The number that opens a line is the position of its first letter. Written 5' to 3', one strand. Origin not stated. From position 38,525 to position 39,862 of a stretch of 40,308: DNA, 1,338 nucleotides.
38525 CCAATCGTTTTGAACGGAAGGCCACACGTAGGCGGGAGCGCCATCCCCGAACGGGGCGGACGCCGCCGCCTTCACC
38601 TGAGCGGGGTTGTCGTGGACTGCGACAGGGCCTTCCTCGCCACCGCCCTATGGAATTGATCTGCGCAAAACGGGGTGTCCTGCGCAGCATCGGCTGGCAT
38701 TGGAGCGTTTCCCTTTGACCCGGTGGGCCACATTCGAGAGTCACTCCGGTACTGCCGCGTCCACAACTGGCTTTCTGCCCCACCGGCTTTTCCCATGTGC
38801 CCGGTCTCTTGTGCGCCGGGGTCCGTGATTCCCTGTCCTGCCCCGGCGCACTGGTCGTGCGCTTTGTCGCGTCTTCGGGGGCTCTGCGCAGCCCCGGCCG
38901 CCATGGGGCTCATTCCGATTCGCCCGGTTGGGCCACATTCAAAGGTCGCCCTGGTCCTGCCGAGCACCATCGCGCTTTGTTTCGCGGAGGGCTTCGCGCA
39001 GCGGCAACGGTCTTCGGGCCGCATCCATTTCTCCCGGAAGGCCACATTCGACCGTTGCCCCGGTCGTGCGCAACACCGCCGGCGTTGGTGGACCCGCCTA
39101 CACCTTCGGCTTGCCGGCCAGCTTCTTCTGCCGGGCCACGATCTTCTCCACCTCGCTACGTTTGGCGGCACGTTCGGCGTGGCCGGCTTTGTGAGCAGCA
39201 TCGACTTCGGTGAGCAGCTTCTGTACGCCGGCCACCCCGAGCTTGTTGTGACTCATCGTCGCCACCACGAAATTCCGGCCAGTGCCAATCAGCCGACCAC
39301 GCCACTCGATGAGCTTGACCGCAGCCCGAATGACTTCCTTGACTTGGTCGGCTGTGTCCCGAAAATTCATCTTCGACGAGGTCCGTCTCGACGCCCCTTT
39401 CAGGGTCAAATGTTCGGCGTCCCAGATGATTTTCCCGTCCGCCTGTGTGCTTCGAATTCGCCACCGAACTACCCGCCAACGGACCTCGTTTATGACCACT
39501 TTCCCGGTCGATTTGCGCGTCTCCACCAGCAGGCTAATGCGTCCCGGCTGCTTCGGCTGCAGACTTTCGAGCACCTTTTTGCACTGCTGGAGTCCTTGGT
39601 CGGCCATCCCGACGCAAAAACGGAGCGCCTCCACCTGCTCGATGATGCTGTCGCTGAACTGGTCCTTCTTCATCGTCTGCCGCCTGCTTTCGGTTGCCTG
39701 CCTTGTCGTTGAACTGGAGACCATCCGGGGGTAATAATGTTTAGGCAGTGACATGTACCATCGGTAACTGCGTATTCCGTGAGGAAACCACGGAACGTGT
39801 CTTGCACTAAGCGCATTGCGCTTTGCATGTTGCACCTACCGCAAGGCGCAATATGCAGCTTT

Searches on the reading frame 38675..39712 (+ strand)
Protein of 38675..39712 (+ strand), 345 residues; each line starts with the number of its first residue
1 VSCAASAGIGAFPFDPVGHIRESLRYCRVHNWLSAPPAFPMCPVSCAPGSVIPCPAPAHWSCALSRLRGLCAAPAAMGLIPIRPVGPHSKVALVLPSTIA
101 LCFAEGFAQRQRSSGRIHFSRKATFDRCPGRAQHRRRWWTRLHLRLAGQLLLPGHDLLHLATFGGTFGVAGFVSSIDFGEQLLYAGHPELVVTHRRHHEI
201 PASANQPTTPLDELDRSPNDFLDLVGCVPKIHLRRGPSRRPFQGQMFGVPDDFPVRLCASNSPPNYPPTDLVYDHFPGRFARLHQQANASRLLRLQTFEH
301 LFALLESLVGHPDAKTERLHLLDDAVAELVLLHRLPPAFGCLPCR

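Call 12: search_protein_families(library=pfam, proteins=[window:38675-39712:+], max_evalue=0.01)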
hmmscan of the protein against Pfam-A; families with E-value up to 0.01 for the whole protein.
window:38675-39712:+ (345 aa): 0 families

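Call 22: search_protein_families(library=phrogs, proteins=[window:38675-39712:+], max_evalue=0.01)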
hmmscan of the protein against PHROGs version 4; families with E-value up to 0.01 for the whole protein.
window:38675-39712:+ (345 aa): 0 families

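Call 35: find_encoding_contigs(protein=window:38675-39712:+, flank=10000, max_places=10)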
Protein window:38675-39712:+ (345 aa): no gene with exactly this product is on record in the collection.
